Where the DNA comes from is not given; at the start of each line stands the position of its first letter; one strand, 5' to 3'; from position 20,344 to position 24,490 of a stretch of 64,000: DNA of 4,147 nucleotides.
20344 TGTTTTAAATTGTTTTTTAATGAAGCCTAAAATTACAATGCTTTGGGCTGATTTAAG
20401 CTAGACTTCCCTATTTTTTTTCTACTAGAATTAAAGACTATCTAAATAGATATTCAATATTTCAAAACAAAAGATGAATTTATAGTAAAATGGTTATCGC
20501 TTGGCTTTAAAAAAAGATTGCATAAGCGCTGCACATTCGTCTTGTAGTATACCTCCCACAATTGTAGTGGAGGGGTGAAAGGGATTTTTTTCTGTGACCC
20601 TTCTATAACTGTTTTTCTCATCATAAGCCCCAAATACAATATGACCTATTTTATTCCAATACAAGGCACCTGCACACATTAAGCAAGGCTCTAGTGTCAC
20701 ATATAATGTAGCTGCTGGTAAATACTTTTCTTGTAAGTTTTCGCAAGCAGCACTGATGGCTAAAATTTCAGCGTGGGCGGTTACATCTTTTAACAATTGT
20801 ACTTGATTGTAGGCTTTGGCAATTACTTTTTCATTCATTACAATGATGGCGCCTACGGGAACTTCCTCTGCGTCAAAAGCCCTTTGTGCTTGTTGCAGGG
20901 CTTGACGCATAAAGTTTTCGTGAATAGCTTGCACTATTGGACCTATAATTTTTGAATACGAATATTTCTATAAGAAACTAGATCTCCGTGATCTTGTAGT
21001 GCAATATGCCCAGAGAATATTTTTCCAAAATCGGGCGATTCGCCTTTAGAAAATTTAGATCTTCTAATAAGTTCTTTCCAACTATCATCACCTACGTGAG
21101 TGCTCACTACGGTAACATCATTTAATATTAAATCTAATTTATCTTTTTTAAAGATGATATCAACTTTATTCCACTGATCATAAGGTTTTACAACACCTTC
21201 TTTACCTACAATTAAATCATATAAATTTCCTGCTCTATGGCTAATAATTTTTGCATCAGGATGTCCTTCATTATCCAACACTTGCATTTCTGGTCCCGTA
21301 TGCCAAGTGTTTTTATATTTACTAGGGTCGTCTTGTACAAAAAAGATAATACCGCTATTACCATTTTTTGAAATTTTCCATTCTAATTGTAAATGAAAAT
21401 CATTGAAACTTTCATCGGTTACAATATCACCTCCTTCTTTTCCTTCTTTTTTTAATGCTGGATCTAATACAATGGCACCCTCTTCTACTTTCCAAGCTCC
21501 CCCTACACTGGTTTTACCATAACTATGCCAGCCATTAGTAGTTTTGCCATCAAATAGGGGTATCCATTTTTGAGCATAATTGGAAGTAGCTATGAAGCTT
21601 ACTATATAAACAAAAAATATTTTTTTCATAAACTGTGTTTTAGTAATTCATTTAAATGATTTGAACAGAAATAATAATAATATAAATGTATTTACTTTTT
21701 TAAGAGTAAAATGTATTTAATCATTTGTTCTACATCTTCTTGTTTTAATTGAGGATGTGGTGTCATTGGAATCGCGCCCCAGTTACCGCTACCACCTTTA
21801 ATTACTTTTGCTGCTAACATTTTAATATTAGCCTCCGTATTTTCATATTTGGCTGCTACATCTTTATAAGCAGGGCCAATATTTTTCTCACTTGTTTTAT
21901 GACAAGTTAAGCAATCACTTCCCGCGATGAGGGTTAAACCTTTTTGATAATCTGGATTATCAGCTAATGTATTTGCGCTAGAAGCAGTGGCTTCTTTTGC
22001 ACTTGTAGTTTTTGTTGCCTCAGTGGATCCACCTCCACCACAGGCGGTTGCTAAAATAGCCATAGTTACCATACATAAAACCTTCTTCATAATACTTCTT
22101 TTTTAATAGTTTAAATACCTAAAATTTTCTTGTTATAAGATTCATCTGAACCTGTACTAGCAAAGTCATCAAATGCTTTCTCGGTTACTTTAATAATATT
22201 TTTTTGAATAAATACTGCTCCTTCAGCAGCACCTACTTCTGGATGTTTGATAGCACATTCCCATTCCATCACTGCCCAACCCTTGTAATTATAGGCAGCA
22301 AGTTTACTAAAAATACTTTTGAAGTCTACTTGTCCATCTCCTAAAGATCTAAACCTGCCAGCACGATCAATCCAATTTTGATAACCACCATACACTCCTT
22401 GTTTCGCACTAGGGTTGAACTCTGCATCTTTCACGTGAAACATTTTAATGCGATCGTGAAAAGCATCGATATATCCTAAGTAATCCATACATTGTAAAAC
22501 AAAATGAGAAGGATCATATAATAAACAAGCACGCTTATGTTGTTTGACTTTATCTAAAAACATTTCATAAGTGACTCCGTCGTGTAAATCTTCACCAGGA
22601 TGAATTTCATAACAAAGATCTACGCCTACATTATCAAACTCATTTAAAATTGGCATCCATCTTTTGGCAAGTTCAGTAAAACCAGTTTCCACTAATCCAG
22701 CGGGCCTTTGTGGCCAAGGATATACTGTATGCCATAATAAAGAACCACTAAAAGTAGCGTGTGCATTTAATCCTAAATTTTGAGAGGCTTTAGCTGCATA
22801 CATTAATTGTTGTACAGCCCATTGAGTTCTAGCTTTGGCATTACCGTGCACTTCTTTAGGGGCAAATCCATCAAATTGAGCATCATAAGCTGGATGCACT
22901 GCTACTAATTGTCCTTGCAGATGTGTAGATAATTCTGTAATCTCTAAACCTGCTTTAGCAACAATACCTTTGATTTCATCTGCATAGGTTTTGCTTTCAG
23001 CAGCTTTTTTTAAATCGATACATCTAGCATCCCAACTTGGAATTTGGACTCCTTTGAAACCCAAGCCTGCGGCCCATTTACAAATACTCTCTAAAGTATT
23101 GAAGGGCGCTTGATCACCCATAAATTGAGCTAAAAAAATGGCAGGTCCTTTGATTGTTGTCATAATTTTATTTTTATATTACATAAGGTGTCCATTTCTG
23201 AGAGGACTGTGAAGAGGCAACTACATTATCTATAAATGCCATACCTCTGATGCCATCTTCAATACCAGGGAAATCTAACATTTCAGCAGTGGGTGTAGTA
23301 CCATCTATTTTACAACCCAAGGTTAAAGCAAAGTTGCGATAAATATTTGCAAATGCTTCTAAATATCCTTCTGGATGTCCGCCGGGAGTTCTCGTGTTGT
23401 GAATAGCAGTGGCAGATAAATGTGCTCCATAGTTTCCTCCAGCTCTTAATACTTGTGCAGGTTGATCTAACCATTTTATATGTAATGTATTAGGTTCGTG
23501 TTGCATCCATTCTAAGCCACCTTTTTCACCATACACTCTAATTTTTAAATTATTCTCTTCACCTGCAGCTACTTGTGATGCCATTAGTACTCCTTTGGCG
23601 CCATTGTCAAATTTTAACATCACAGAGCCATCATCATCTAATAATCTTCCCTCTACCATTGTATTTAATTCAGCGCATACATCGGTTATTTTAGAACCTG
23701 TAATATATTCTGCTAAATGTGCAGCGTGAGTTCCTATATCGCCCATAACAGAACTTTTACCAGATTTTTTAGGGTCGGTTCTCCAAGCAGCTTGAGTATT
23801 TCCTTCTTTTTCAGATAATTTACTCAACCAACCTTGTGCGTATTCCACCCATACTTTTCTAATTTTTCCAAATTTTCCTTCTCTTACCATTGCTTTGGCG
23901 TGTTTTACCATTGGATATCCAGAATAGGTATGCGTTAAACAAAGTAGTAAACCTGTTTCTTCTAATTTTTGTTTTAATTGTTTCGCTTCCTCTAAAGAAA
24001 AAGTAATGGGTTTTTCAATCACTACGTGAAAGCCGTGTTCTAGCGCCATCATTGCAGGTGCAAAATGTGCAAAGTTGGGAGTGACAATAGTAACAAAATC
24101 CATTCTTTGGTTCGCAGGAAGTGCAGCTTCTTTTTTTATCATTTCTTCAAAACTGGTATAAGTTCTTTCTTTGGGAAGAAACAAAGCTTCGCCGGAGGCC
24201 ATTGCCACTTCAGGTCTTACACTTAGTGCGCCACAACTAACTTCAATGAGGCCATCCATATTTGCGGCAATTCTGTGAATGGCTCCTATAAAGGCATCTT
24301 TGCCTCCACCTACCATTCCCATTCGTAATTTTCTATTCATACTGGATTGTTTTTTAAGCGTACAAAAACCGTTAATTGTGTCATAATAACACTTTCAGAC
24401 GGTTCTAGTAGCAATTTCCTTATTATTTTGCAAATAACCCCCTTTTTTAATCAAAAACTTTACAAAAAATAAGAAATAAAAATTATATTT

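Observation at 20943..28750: Divergent eight-gene cluster resembling the non-hydrolytic 3-keto-glycoside pathway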

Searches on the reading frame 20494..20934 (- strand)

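Call 3: search_protein_families(library=pfam, proteins=[window:20494-20934:-], max_evalue=0.01)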
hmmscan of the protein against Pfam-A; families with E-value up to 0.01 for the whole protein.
window:20494-20934:- (146 aa): 6 families
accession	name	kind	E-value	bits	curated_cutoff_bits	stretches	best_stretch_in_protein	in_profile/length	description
PF14437.12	MafB19-deam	-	1.2e-33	116.4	27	1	5-146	3-142/142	MafB19-like deaminase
PF00383.29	dCMP_cyt_deam_1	-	5.6e-28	97.3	25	1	5-102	4-101/102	Cytidine and deoxycytidylate deaminase zinc-binding region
PF14439.12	Bd3614-deam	-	1.6e-05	25.3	38.5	1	37-92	21-75/113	Bd3614-like deaminase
PF18750.7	SNAD4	-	0.00092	19.7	27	1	49-91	26-71/130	Secreted Novel AID/APOBEC-like Deaminase 4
PF18772.7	APOBEC2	-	0.0064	17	26.8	1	50-91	47-89/175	APOBEC2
PF01212.27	Beta_elim_lyase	-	0.0066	16.2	27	1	25-64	203-242/288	Beta-eliminating lyase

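Call 4: search_protein_families(library=ncbifam, proteins=[window:20494-20934:-], max_evalue=0.01)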
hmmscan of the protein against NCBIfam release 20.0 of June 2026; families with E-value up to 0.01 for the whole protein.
window:20494-20934:- (146 aa): 5 families
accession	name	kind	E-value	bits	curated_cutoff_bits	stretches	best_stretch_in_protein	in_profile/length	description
NF008113.2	PRK10860.1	equivalog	1.8e-40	138.5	150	1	4-146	6-152/165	tRNA adenosine(34) deaminase TadA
TIGR00326.1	eubact_ribD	equivalog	8e-11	41.7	156.35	1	9-85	1-70/343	bifunctional diaminohydroxyphosphoribosylaminopyrimidine deaminase/5-amino-6-(5-phosphoribosylamino)uracil reductase RibD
TIGR02571.1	ComEB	equivalog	8.3e-07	29.1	219.45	0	52-108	67-120/151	ComE operon protein 2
NF008052.0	PRK10786.1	equivalog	3.4e-06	26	500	1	6-85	4-76/367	bifunctional diaminohydroxyphosphoribosylaminopyrimidine deaminase/5-amino-6-(5-phosphoribosylamino)uracil reductase RibD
NF041025.1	antiphage_deaminase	equivalog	0.0066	15.4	400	1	53-101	338-385/437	anti-phage dCTP deaminase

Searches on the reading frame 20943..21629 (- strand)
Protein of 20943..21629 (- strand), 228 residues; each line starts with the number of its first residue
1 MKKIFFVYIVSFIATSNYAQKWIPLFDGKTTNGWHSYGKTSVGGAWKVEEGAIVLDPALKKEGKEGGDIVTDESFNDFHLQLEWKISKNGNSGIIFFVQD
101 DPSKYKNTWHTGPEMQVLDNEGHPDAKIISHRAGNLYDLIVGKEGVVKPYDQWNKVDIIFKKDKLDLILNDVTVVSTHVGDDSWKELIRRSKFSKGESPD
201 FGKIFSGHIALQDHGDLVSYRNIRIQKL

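Call 3: search_protein_families(library=pfam, proteins=[window:20943-21629:-], max_evalue=0.01)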
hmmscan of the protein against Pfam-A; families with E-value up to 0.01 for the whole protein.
window:20943-21629:- (228 aa): 2 families
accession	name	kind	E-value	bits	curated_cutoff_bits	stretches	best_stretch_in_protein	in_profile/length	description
PF06439.18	3keto-disac_hyd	-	2.2e-51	175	26.8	1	21-226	1-187/187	3-keto-disaccharide hydrolase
PF20407.5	DUF1583_N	-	0.01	16.1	22.9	0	149-182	87-120/150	Domain of unknown function (DUF1583_N)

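Call 4: search_protein_families(library=ncbifam, proteins=[window:20943-21629:-], max_evalue=0.01)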
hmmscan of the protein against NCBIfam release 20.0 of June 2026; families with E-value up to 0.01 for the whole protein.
window:20943-21629:- (228 aa): 0 families

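Call 10: search_solved_structures(query=window:20943-21629:-, max_evalue=0.001)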
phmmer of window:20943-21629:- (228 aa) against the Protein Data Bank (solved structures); distinct sequences matched with E-value up to 0.001: 13.
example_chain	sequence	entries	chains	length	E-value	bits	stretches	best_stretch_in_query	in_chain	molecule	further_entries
4hxc_A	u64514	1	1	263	1.9e-40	142.3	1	19-226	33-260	putative glycosyl hydrolase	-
3osd_A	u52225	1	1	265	3.5e-40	141.5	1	19-226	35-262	putative glycosyl hydrolase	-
8rr2_A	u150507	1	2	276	4e-40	141.3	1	19-226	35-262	3-keto-disaccharide hydrolase domain-containing protein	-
8tda_A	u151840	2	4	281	4.2e-40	141.2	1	19-226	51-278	Probable secreted glycosyl hydrolase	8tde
3h3l_A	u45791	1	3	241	3.2e-39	138.3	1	21-228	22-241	PUTATIVE SUGAR HYDROLASE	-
9fbe_B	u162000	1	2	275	3.6e-39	138.1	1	19-226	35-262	Probable secreted glycosyl hydrolase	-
4jqt_A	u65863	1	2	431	7.1e-39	137.2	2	13-228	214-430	putative glycosyl hydrolase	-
8v31_A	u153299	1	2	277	3.3e-38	135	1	23-227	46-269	Glycosyl hydrolase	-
3nmb_A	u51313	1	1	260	1.1e-37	133.2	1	22-226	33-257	putative sugar hydrolase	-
3hbk_A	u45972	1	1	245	2.3e-33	119.1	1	14-228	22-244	putative glycosyl hydrolase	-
3u1x_A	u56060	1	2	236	1.9e-24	90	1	17-227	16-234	putative glycosyl hydrolase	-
4qhz_A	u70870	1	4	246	1.6e-09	41.1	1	23-227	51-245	putative glycosyl hydrolase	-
3s5q_A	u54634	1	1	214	4.6e-07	33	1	69-185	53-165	Putative glycosylhydrolase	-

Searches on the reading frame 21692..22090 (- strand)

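Call 3: search_protein_families(library=pfam, proteins=[window:21692-22090:-], max_evalue=0.01)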
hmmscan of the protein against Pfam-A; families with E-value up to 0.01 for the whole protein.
window:21692-22090:- (132 aa): 2 families
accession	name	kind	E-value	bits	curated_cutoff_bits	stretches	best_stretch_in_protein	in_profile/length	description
PF00034.26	Cytochrom_C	-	5.9e-09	37.6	21.3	1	50-128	3-87/90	Cytochrome c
PF13442.11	Cytochrome_CBB3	-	1.3e-05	25.8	27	1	58-127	12-68/68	Cytochrome C oxidase, cbb3-type, subunit III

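Call 4: search_protein_families(library=ncbifam, proteins=[window:21692-22090:-], max_evalue=0.01)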
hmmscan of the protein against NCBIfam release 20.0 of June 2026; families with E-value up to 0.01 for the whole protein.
window:21692-22090:- (132 aa): 3 families
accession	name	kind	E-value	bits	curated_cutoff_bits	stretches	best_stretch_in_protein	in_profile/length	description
NF045774.1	cytochro_C551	exception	9.7e-07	28.7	118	1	1-126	1-105/110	cytochrome c551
TIGR04485.1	thiosulf_SoxX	equivalog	0.0012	19.5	61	1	58-128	3-76/78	sulfur oxidation c-type cytochrome SoxX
NF053527.1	lipo_Cory_WKLS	subfamily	0.0047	16.8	105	1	6-44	5-43/166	WKL family lipoprotein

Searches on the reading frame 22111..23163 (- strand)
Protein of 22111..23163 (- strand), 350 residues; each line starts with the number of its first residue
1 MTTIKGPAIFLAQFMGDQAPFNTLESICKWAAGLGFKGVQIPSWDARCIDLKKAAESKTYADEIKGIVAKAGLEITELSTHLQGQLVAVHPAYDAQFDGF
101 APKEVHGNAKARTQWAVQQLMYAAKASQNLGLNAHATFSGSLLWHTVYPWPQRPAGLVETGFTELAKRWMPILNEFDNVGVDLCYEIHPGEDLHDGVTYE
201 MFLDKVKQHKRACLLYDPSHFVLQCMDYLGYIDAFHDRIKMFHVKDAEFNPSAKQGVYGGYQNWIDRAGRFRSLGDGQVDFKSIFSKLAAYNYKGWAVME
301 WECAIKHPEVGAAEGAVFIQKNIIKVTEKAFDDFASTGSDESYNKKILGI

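Call 3: search_protein_families(library=pfam, proteins=[window:22111-23163:-], max_evalue=0.01)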
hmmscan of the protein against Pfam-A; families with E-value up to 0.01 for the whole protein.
window:22111-23163:- (350 aa): 1 family
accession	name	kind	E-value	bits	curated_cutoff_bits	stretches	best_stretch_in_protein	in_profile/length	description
PF01261.30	AP_endonuc_2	-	1.7e-34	120.1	31.1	1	29-320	2-247/249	Xylose isomerase-like TIM barrel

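Call 4: search_protein_families(library=ncbifam, proteins=[window:22111-23163:-], max_evalue=0.01)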
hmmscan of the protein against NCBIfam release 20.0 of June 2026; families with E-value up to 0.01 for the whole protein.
window:22111-23163:- (350 aa): 3 families
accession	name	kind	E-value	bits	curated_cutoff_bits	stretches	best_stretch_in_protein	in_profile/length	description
TIGR04379.1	myo_inos_iolE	equivalog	7.1e-18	65.2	290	1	136-309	103-276/290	myo-inosose-2 dehydratase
NF009689.0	PRK13210.1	subfamily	0.00091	18.5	200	1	267-323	220-279/286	L-ribulose-5-phosphate 3-epimerase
TIGR00542.1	hxl6Piso_put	equivalog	0.0063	15.9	272.15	0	235-303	200-252/279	L-ribulose-5-phosphate 3-epimerase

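Call 8: search_solved_structures(query=window:22111-23163:-, max_evalue=0.001)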
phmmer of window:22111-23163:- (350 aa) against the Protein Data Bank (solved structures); distinct sequences matched with E-value up to 0.001: 3.
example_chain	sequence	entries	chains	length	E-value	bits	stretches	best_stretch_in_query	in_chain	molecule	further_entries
8ro4_A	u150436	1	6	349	1.4e-169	567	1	1-350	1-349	2-hydroxy-3-keto-glucal hydratase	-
2zds_A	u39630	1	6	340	5.3e-44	153.9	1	16-317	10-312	Putative DNA-binding protein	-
3cny_A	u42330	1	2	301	6.3e-12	48.4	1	180-302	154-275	Inositol catabolism protein IolE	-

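Call 24: search_solved_structures(query=window:22111-23163:-, max_evalue=1e-30, show_alignments=2)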
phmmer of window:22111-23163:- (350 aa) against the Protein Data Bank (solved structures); distinct sequences matched with E-value up to 1e-30: 2.
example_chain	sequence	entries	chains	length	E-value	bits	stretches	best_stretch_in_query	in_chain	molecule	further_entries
8ro4_A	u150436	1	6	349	1.4e-169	567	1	1-350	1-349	2-hydroxy-3-keto-glucal hydratase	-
2zds_A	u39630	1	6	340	5.3e-44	153.9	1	16-317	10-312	Putative DNA-binding protein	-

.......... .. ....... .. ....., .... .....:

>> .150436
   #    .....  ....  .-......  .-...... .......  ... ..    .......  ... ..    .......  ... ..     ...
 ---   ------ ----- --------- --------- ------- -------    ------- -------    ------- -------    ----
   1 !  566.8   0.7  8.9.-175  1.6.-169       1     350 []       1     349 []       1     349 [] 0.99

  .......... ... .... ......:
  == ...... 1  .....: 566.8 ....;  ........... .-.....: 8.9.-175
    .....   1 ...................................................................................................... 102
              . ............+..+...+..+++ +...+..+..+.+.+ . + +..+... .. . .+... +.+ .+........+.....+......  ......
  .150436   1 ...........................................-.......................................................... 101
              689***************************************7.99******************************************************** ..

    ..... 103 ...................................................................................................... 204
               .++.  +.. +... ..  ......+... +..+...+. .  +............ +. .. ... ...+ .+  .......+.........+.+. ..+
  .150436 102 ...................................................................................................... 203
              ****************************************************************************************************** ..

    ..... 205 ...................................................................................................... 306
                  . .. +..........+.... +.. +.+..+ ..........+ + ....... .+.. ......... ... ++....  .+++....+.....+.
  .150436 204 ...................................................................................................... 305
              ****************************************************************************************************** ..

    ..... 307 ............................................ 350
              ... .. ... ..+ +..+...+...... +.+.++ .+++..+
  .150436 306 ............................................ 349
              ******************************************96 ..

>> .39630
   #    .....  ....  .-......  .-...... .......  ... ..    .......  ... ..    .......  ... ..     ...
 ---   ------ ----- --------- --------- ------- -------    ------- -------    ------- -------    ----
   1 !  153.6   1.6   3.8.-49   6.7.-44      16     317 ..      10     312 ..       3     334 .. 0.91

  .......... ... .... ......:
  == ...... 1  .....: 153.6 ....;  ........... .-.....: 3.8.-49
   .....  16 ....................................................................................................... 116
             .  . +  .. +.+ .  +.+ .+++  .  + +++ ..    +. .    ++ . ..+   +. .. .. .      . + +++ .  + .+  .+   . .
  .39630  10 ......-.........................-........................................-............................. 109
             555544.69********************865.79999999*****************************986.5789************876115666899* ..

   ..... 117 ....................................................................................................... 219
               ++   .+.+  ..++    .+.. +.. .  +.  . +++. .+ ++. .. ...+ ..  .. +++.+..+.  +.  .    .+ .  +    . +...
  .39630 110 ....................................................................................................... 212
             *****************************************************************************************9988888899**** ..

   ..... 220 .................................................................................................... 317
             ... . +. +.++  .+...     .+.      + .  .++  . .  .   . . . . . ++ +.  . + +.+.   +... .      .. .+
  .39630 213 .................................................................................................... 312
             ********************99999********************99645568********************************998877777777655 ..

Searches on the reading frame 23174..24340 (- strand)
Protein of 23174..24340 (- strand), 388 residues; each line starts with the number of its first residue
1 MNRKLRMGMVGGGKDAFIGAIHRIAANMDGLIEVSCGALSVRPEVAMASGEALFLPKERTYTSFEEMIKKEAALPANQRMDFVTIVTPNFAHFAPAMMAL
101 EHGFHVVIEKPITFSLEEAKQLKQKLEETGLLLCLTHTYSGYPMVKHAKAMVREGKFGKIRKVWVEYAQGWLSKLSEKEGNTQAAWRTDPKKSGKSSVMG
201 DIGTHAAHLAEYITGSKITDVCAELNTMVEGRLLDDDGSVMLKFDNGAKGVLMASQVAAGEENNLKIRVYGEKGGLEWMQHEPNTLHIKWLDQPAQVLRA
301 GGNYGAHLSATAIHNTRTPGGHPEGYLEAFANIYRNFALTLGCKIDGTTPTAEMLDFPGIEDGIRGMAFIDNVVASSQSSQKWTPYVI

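Call 3: search_protein_families(library=pfam, proteins=[window:23174-24340:-], max_evalue=0.01)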
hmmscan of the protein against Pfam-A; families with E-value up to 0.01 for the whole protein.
window:23174-24340:- (388 aa): 4 families
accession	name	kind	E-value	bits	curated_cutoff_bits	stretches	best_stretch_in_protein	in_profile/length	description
PF22725.1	GFO_IDH_MocA_C3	-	2.9e-29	102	27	1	146-277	2-124/124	GFO/IDH/MocA C-terminal domain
PF02894.22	GFO_IDH_MocA_C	-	4.2e-18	66.4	22.9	1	149-382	1-215/218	Oxidoreductase family, C-terminal alpha/beta domain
PF01408.29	GFO_IDH_MocA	-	2.5e-16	60.9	24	1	34-134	27-117/120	Oxidoreductase family, NAD-binding Rossmann fold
PF22685.1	Gal80p_C-like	-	0.00021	21.9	29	1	143-241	1-95/152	Gal80p, C-terminal domain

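Call 4: search_protein_families(library=ncbifam, proteins=[window:23174-24340:-], max_evalue=0.01)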
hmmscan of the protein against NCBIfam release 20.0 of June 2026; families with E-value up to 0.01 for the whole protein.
window:23174-24340:- (388 aa): 7 families
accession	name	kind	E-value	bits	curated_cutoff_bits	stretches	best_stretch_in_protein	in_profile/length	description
NF052479.1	LevoglcsnDh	equivalog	5.7e-33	114.1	650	2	3-235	2-222/386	levoglucosan dehydrogenase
NF041392.1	XylDh_Gfo6_Halo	equivalog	4.1e-21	75.1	350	1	76-288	79-287/350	D-xylose 1-dehydrogenase Gfo6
NF040723.1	UDP-GlcNAcDh_Arch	equivalog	3.8e-19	69.3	450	2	60-162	49-143/302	UDP-N-acetylglucosamine 3-dehydrogenase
TIGR04380.1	myo_inos_iolG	equivalog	4.6e-17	61.9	355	1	6-288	3-262/330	inositol 2-dehydrogenase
NF008607.0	PRK11579.1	subfamily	8.7e-14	51.3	330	1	69-263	54-236/346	oxidoreductase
NF058561.1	BT_2158_fam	equivalog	4.3e-08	32.2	750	1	56-163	78-180/487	glycoside 3-dehydrogenase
NF007574.0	PRK10206.1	equivalog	5.8e-07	28.9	352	1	77-163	63-149/345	oxidoreductase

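Call 9: search_solved_structures(query=window:23174-24340:-, max_evalue=0.001)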
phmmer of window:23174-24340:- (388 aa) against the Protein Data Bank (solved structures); distinct sequences matched with E-value up to 0.001: 65 (the best 60 are shown).
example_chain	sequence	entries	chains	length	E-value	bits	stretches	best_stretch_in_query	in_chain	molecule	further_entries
3v5n_A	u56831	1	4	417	1.4e-104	353.5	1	3-384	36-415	Oxidoreductase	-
3dty_A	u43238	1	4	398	6.8e-72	245.9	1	4-386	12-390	Oxidoreductase, Gfo/Idh/MocA family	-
7d5n_A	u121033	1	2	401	4.8e-68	233.3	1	4-387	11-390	Oxidoreductase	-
7d5m_A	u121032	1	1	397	5.3e-68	233.1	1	4-387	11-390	Oxidoreductase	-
4h3v_A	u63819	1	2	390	6.7e-28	101.1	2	80-232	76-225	Oxidoreductase domain protein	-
6a3f_A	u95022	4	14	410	3.6e-24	88.9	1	4-250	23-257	Putative dehydrogenase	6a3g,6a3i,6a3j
4fb5_A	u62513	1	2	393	2.4e-20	76.3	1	5-293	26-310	Probable oxidoreductase protein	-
4gqa_A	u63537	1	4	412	2.4e-17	66.4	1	2-232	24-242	NAD binding Oxidoreductase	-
5ya8_A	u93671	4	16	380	9.2e-14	54.6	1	77-296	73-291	Scyllo-inositol dehydrogenase with L-glucose dehydrogenase activity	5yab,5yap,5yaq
6ktj_A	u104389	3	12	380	5.1e-13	52.2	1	77-296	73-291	Scyllo-inositol dehydrogenase with L-glucose dehydrogenase activity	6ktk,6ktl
3moi_A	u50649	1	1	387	1.8e-11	47.1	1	76-255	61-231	Probable dehydrogenase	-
6z3b_B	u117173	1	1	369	4e-11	45.9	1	76-171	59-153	Gfo/Idh/MocA family oxidoreductase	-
6z3b_A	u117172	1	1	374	4.1e-11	45.9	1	76-171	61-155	Gfo/Idh/MocA family oxidoreductase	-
6z3c_AAA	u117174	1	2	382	4.2e-11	45.9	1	76-171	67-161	Gfo/Idh/MocA family oxidoreductase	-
3q2k_A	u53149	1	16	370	1.1e-10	44.5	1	2-276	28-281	oxidoreductase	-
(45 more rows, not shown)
